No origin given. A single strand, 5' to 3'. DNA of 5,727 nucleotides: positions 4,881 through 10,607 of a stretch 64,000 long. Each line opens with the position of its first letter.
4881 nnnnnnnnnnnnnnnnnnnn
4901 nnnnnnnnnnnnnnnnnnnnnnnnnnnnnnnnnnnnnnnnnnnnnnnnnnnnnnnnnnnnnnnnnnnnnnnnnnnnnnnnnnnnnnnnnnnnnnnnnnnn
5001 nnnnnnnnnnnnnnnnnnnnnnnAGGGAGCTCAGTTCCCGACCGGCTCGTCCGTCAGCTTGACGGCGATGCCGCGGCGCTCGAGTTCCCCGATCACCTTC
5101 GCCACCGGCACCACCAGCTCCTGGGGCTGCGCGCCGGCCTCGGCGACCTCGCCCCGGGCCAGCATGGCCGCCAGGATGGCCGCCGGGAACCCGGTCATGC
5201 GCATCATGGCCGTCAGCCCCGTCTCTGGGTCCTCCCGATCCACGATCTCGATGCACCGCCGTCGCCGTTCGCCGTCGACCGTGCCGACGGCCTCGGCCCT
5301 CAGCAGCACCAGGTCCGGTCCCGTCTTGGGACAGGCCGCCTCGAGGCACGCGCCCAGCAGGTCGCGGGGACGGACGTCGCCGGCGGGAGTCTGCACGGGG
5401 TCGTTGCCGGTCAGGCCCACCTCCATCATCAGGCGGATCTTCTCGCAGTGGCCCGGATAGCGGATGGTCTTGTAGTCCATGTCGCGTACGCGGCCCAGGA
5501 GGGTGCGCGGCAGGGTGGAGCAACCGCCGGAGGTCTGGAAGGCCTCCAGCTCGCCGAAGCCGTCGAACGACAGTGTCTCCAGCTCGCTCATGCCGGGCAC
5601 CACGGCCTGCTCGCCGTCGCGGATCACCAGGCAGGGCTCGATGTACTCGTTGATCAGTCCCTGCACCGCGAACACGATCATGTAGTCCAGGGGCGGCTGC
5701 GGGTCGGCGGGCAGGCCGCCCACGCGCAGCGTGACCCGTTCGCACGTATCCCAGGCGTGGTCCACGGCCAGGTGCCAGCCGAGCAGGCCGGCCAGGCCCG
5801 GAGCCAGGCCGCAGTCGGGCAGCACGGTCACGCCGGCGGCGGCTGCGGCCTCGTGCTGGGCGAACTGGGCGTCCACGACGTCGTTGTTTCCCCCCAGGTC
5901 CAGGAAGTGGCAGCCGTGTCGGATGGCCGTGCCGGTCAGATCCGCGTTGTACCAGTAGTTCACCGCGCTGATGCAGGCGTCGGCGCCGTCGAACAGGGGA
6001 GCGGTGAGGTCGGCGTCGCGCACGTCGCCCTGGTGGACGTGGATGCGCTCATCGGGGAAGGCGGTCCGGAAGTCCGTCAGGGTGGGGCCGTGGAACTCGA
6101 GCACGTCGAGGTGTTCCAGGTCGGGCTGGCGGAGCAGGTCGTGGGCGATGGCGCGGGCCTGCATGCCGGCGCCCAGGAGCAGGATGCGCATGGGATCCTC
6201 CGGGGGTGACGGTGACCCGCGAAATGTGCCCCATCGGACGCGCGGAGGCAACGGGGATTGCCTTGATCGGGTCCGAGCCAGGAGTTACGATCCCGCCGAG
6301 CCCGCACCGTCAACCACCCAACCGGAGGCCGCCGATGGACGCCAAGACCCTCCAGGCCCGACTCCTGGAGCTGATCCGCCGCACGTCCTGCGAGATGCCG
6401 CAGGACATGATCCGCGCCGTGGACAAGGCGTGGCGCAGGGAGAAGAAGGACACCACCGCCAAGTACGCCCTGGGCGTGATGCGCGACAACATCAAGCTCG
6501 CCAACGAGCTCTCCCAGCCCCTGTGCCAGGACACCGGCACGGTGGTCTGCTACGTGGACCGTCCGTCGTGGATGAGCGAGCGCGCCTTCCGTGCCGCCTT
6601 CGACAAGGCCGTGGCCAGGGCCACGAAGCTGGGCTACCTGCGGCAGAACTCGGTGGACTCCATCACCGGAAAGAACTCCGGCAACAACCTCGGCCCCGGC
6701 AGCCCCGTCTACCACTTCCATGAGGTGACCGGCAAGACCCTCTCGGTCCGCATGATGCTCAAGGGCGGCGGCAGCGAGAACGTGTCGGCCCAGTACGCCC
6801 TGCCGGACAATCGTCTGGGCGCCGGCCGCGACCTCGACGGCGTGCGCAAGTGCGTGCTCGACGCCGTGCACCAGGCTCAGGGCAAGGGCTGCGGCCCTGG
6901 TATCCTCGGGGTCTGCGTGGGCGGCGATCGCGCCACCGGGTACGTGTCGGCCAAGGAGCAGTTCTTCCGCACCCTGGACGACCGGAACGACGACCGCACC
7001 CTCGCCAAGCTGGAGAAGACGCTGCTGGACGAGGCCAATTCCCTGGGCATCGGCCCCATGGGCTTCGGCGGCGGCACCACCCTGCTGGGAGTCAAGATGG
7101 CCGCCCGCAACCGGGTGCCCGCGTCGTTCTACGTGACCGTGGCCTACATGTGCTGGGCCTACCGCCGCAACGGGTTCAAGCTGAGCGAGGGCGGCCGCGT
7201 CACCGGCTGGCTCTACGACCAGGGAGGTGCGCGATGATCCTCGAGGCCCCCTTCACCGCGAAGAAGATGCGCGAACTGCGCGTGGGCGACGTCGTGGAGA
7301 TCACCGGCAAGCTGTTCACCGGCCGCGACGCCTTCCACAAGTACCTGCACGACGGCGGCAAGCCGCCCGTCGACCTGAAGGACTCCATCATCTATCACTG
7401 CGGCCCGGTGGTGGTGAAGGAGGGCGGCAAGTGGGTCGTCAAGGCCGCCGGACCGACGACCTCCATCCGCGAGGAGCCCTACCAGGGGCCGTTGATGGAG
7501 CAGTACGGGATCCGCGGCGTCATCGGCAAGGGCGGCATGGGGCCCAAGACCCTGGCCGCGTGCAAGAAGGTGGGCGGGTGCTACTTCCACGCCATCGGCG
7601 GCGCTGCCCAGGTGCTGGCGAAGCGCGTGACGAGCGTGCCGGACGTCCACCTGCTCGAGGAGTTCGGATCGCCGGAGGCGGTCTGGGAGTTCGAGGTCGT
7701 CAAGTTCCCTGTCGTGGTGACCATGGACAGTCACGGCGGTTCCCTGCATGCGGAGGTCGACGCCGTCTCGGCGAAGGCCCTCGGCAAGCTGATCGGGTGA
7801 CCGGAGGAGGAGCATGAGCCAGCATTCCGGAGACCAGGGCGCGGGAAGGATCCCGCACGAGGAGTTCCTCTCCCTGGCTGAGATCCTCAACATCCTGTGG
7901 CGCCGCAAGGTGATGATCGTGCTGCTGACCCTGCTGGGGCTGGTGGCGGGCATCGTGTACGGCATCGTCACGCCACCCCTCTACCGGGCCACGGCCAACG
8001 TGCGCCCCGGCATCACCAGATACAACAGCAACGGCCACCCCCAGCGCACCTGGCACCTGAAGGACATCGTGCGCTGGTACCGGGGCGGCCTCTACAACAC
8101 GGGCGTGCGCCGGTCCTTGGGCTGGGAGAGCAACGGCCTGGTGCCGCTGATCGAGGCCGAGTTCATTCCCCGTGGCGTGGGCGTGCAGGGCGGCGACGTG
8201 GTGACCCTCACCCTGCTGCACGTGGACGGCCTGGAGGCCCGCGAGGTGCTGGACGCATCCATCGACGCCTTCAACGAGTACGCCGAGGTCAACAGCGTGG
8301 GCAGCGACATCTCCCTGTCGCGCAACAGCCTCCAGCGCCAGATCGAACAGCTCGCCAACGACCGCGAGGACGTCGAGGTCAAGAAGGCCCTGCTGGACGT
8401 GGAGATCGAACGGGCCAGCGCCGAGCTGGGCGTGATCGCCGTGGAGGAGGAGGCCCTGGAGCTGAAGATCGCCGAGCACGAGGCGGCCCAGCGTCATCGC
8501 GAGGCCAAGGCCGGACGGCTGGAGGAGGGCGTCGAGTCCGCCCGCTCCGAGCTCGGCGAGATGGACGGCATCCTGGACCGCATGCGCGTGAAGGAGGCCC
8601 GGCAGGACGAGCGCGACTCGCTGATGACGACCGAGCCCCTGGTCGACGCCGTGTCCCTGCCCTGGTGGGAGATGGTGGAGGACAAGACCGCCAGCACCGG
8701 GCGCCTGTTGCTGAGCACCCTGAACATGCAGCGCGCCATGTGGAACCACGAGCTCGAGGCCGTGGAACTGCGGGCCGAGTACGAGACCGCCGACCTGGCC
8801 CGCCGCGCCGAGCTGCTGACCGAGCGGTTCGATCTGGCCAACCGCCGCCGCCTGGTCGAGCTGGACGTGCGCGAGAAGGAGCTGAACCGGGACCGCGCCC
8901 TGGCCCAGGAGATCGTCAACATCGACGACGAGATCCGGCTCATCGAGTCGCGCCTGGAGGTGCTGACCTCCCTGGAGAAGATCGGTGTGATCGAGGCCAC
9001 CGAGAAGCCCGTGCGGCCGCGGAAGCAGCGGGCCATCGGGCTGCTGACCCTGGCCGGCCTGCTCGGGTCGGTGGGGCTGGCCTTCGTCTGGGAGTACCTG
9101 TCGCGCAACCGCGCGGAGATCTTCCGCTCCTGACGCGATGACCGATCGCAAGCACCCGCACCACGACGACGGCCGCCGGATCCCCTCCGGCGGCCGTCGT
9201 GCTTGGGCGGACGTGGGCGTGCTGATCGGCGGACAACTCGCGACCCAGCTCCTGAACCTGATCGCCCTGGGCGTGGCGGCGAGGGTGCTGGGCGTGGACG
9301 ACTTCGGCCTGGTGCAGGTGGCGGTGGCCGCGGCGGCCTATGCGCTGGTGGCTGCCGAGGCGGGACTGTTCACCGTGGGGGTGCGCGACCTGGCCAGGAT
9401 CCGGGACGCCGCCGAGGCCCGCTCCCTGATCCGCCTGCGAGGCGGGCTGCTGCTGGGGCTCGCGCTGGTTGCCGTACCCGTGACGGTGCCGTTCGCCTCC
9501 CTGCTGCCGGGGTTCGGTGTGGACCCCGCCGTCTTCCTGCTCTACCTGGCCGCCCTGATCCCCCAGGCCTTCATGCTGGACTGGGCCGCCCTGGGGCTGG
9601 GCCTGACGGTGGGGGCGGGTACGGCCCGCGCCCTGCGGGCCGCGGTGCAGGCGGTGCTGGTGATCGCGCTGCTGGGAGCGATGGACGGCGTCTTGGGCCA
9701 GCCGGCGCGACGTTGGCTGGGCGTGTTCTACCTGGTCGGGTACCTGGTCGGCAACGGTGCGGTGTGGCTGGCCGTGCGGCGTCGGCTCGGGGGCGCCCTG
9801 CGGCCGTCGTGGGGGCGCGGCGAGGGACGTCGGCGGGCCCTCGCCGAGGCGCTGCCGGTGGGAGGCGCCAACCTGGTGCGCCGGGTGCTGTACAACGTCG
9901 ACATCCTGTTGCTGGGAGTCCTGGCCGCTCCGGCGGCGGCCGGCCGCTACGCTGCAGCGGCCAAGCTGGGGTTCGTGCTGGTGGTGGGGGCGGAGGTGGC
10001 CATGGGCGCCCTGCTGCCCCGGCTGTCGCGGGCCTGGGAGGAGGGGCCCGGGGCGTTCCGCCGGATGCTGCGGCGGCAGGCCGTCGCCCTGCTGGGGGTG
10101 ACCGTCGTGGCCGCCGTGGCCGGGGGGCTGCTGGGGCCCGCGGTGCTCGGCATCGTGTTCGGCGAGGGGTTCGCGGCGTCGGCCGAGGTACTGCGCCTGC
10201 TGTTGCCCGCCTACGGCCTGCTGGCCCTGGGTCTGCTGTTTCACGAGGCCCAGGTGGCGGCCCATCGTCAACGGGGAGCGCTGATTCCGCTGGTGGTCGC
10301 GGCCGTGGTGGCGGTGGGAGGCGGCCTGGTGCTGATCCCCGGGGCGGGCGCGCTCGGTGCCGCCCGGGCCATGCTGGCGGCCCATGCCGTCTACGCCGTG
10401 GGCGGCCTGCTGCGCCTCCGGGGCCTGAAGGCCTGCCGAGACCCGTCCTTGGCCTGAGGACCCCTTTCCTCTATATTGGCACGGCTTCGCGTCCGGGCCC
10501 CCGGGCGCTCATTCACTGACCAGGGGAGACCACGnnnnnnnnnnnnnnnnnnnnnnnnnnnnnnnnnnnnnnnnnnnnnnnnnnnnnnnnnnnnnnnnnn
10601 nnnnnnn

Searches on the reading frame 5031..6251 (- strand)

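Call 69: search_protein_families(library=pfam, proteins=[window:5031-6251:-], max_evalue=0.00001)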
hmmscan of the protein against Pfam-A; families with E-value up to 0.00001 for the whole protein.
window:5031-6251:- (406 aa): 2 families
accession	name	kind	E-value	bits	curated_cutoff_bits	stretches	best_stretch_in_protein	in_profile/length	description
PF16653.10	Sacchrp_dh_C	-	1.8e-36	127.1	31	1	148-395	1-265/265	Saccharopine dehydrogenase C-terminal domain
PF03435.24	Sacchrp_dh_NADP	-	1.3e-13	51.9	25.1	1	23-144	1-129/129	Saccharopine dehydrogenase NADP binding domain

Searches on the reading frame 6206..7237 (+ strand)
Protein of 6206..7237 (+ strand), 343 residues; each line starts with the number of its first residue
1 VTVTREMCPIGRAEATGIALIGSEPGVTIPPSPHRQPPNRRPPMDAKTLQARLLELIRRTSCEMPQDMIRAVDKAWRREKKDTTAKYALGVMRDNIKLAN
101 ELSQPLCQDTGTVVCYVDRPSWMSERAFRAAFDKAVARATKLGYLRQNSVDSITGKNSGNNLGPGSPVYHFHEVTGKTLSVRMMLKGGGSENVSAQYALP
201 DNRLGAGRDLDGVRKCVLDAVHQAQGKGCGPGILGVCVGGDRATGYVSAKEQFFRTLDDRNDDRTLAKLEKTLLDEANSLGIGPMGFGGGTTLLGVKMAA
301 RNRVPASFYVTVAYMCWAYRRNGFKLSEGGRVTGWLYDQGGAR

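Call 69: search_protein_families(library=pfam, proteins=[window:6206-7237:+], max_evalue=0.00001)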
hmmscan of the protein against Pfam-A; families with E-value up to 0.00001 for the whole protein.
window:6206-7237:+ (343 aa): 1 family
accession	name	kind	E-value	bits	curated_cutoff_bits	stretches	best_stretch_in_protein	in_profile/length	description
PF05681.19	Fumerase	-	4.5e-72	243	25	1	54-322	5-267/270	Fumarate hydratase (Fumerase)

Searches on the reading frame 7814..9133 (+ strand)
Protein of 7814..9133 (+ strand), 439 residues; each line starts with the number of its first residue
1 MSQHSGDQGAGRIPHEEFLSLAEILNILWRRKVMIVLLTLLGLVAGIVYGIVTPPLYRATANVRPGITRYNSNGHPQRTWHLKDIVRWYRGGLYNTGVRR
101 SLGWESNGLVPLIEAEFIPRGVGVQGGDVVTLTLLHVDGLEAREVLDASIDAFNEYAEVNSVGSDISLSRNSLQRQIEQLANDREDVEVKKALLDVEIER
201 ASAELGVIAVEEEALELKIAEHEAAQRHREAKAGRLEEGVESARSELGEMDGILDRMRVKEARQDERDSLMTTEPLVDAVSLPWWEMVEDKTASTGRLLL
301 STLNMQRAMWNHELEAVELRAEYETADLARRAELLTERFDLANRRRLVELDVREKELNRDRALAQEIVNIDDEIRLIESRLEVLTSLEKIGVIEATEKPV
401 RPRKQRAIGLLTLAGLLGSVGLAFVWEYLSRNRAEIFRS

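Call 69: search_protein_families(library=pfam, proteins=[window:7814-9133:+], max_evalue=0.00001)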
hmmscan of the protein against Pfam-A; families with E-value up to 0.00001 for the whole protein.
window:7814-9133:+ (439 aa): 1 family
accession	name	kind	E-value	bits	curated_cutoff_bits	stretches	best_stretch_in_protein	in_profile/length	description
PF02706.20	Wzz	-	1.3e-10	41.9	25.5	1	19-64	3-48/91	Chain length determinant protein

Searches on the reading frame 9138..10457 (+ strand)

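Call 69: search_protein_families(library=pfam, proteins=[window:9138-10457:+], max_evalue=0.00001)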
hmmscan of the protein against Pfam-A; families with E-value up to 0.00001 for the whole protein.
window:9138-10457:+ (439 aa): 1 family
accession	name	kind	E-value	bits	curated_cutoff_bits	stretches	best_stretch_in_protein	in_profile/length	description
PF01943.22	Polysacc_synt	-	5.4e-17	62.6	28.2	1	23-300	2-274/274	Polysaccharide biosynthesis protein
